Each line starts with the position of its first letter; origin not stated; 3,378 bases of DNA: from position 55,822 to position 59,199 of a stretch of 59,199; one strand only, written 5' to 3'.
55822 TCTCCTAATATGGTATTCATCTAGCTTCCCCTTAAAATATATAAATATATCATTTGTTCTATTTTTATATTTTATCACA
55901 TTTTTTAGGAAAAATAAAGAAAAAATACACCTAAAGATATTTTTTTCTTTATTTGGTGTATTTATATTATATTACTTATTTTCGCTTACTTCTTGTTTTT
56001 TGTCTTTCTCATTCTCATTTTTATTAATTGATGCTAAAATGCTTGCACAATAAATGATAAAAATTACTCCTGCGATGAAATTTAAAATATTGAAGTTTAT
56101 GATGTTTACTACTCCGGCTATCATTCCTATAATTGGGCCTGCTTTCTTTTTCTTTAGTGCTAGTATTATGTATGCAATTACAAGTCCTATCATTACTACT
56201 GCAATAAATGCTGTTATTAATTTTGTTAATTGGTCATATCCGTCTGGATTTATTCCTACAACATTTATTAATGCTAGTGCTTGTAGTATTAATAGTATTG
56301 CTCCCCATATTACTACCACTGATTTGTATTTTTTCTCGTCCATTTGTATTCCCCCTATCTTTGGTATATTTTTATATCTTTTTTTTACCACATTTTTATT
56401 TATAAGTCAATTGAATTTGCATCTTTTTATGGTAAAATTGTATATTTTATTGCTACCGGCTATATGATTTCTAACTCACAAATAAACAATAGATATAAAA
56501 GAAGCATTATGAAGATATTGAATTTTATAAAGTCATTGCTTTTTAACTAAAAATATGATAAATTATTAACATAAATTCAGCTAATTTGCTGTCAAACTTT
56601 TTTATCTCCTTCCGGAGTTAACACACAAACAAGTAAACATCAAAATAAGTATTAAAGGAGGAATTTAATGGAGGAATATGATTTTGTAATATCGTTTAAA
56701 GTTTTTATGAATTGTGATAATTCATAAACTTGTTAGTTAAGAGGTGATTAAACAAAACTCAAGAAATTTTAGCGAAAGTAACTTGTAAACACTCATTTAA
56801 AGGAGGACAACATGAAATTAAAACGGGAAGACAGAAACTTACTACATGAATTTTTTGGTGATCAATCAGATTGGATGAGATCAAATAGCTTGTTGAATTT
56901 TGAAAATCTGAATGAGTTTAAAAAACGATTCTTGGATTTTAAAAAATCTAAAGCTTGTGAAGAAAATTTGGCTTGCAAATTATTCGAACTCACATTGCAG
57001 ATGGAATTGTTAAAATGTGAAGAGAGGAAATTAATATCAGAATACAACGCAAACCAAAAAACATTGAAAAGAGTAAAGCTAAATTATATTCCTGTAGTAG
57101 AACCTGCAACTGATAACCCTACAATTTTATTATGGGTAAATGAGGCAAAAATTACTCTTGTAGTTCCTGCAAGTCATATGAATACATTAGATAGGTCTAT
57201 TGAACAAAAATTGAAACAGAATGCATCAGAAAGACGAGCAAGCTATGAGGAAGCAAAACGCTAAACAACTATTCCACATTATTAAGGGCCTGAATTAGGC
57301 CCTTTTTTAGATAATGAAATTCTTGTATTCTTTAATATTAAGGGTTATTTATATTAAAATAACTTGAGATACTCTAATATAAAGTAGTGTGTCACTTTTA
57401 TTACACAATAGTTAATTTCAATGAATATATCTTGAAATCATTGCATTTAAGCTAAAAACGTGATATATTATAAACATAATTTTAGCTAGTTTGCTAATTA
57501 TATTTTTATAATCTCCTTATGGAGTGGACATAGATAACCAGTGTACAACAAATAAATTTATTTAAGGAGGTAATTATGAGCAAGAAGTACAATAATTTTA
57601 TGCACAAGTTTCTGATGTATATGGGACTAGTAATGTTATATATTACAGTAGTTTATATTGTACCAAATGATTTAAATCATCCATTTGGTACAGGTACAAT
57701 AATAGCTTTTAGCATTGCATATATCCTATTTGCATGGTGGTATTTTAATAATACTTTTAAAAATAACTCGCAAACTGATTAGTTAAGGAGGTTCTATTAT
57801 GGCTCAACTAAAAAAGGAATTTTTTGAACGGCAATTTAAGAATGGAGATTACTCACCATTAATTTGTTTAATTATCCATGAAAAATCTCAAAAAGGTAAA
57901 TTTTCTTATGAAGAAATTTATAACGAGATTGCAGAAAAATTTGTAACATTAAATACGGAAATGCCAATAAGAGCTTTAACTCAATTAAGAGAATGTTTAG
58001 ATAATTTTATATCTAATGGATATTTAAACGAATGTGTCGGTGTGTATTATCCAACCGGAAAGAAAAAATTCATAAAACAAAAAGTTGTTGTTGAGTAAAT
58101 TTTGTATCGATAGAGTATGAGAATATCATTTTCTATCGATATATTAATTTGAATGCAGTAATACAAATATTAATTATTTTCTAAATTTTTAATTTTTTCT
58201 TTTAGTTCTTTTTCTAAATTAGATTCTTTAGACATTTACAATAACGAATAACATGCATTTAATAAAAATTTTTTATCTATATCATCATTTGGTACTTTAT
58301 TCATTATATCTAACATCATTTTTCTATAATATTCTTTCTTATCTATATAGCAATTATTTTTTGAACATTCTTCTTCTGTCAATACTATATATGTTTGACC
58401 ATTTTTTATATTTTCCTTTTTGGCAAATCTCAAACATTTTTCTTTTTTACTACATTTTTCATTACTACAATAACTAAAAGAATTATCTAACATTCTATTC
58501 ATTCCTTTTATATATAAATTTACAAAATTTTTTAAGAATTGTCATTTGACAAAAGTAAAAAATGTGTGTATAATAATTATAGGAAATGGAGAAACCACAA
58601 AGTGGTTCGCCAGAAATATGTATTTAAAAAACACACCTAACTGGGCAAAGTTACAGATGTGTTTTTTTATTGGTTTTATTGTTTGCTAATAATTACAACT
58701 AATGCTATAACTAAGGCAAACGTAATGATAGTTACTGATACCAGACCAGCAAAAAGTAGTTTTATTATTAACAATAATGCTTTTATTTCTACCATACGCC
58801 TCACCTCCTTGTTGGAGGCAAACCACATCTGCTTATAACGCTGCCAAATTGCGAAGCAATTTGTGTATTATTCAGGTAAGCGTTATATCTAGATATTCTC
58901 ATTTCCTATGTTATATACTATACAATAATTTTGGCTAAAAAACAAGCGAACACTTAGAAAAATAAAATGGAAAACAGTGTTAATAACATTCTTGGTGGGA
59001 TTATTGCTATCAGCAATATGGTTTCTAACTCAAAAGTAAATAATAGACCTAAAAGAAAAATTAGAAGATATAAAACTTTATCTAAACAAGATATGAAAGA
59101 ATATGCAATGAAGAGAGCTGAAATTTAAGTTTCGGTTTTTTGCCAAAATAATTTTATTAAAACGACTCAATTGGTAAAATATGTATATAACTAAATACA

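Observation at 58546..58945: Unannotated type I toxin-antitoxin-like locus: a 39-aa hydrophobic peptide with a sequestered SD, opposed by a convergent sRNA from a consensus promoter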

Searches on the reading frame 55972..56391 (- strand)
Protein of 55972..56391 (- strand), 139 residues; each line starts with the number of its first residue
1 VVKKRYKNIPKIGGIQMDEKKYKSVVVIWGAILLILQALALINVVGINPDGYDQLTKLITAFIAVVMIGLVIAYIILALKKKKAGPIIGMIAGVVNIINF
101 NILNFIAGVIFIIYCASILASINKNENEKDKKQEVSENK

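Call 10: search_protein_families(library=pfam, proteins=[window:55972-56391:-], max_evalue=0.1)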
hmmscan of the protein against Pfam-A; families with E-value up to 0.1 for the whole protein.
window:55972-56391:- (139 aa): 4 families
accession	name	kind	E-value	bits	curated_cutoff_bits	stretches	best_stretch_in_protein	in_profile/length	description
PF24709.1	DUF7670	-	0.00013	22.7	29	1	27-120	13-106/118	Domain of unknown function (DUF7670)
PF13515.12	FUSC_2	-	0.016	15.8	25.6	1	44-123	22-100/126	Fusaric acid resistance protein-like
PF06011.17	TRP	-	0.017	14.4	28.5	1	31-132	320-419/426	Transient receptor potential (TRP) ion channel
PF07835.17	COX4_pro_2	-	0.084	13.5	22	0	54-73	26-45/46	Bacterial aa3 type cytochrome c oxidase subunit IV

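Call 11: search_protein_families(library=ncbifam, proteins=[window:55972-56391:-], max_evalue=0.1)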
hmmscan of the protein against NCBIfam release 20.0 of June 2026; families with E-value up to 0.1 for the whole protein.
window:55972-56391:- (139 aa): 3 families
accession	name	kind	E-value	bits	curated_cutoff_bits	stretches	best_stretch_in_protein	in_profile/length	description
NF008566.0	PRK11513.1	equivalog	0.014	15.2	170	1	21-106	4-95/176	cytochrome b561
NF046011.1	MAG4940_fam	subfamily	0.024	14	35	1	90-133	104-147/286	MAG4940 family membrane protein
NF008480.0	PRK11380.1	equivalog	0.099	12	386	0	21-81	34-99/353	hypothetical protein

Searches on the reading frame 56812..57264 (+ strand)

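Call 10: search_protein_families(library=pfam, proteins=[window:56812-57264:+], max_evalue=0.1)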
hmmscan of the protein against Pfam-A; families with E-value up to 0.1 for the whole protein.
window:56812-57264:+ (150 aa): 1 family
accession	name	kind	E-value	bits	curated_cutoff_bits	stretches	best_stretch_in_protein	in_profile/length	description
PF14714.11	KH_dom-like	-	0.05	14.3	27.3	1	74-134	14-69/81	KH-domain-like of EngA bacterial GTPase enzymes, C-terminal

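Call 11: search_protein_families(library=ncbifam, proteins=[window:56812-57264:+], max_evalue=0.1)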
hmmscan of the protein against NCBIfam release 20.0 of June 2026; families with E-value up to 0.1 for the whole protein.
window:56812-57264:+ (150 aa): 0 families

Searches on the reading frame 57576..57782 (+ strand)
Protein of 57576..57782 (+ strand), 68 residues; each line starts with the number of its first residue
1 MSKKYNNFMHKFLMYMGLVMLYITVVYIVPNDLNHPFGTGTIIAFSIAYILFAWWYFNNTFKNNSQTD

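Call 10: search_protein_families(library=pfam, proteins=[window:57576-57782:+], max_evalue=0.1)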
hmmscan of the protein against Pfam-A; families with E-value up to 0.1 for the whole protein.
window:57576-57782:+ (68 aa): 3 families
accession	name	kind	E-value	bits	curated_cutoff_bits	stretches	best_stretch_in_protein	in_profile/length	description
PF12650.12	DUF3784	-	0.00049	20.7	28.1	1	3-59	40-92/94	Domain of unknown function (DUF3784)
PF05437.17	AzlD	-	0.023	15.3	23.7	1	3-54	26-80/99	Branched-chain amino acid transport protein (AzlD)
PF20136.4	DUF6526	-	0.09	13.2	23.7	1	3-64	10-70/145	Family of unknown function (DUF6526)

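Call 11: search_protein_families(library=ncbifam, proteins=[window:57576-57782:+], max_evalue=0.1)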
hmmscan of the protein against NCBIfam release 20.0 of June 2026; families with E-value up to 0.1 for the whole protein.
window:57576-57782:+ (68 aa): 2 families
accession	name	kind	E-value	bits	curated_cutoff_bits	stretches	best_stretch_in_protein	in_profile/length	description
NF053761.1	BrChAATpBcaP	equivalog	0.052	12.6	690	1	2-58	177-234/460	branched-chain amino acid transporter BcaP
NF007968.0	PRK10692.1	equivalog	0.093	13.3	108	0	1-35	1-35/91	stress-induced protein YchH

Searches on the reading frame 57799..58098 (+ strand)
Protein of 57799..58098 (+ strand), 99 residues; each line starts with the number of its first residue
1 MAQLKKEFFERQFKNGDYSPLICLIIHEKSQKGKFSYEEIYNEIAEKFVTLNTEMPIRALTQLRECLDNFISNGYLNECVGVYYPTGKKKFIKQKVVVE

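Call 10: search_protein_families(library=pfam, proteins=[window:57799-58098:+], max_evalue=0.1)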
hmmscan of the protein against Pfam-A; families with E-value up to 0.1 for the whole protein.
window:57799-58098:+ (99 aa): 1 family
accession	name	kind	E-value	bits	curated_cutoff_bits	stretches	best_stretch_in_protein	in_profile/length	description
PF00250.24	Forkhead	-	0.02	15.5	27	1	17-53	6-41/88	Forkhead domain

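Call 11: search_protein_families(library=ncbifam, proteins=[window:57799-58098:+], max_evalue=0.1)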
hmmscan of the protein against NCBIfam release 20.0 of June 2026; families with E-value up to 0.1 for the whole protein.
window:57799-58098:+ (99 aa): 1 family
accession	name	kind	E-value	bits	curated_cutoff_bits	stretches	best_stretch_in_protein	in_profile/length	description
NF047615.1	LIC13259_LIC11441_fam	subfamily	0.05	14.1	100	1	2-94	35-128/144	LIC13259/LIC11441 family protein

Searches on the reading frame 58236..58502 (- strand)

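Call 10: search_protein_families(library=pfam, proteins=[window:58236-58502:-], max_evalue=0.1)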
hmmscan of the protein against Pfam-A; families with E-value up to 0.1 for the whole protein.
window:58236-58502:- (88 aa): 3 families
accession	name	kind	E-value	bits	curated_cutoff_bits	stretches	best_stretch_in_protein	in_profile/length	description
PF19555.4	DUF6078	-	7.7e-06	26.7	27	1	5-61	11-65/145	Family of unknown function (DUF6078)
PF10287.16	YJL171C_Tos1_C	-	0.0016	18.5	27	1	3-55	36-87/228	Cell wall protein YJL171C/Tos1, C-terminal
PF22100.1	VtrA_C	-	0.097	13.4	27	1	8-40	51-82/87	VtrA C-terminal periplasmic domain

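Call 11: search_protein_families(library=ncbifam, proteins=[window:58236-58502:-], max_evalue=0.1)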
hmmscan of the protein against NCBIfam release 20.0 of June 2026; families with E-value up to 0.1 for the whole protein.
window:58236-58502:- (88 aa): 0 families

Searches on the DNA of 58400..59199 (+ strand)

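Call 8: search_dna_similar(query=window:58400-59199:+, collection=phages, mode=distant)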
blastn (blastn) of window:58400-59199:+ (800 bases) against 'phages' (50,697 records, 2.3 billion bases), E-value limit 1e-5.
No match.

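Call 9: search_dna_similar(query=window:58400-59199:+, collection=plasmids, mode=distant)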
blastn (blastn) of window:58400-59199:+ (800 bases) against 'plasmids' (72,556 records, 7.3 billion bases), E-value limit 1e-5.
No match.

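Call 44: search_rna_families(source=window, start=58450, end=59000, threshold=evalue, max_evalue=10)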
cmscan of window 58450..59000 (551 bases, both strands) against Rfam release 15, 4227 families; matches with E-value up to 10: 6.
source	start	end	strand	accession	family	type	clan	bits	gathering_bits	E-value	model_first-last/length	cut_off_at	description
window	58631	58732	-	RF01822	RsaJ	Gene; sRNA;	-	16.7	100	0.13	1-287/287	no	RNA Staph. aureus A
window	58623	58670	-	RF00716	mir-3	Gene; miRNA;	CL00084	16.3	54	4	1-74/74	no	mir-3 microRNA precursor family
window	58590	58670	-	RF02752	ES056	Gene; sRNA;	-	15.8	43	6.7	1-92/92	no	ES056 sRNA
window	58495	58550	-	RF02098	DGCR5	Gene; lncRNA;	-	13.6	50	8.1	1-49/49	no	DiGeorge syndrome critical region gene 5 conserved region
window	58568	58622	+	RF03149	RAGATH-12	Gene; sRNA;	-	13.3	75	6.8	1-78/78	no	RAGATH-12 RNA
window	58542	58624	+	RF01849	alpha_tmRNA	Gene;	CL00001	7.2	50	4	1-355/355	no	Alphaproteobacteria transfer-messenger RNA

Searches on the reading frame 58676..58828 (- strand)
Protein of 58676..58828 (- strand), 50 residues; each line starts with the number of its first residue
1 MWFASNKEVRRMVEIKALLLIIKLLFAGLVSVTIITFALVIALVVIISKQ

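Call 10: search_protein_families(library=pfam, proteins=[window:58676-58828:-], max_evalue=0.1)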
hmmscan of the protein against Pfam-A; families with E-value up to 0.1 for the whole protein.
window:58676-58828:- (50 aa): 1 family
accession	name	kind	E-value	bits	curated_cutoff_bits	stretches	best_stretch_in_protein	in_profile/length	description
PF20794.3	bPH_7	-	0.058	13.4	25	1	6-49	7-52/135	Bacterial PH domain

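Call 11: search_protein_families(library=ncbifam, proteins=[window:58676-58828:-], max_evalue=0.1)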
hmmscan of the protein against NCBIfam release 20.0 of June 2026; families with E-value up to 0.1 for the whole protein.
window:58676-58828:- (50 aa): 1 family
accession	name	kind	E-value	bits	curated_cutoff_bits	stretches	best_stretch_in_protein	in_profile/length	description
TIGR02972.1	TMAO_torE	equivalog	0.079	12.7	77.75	1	8-41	3-36/49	trimethylamine N-oxide reductase system protein TorE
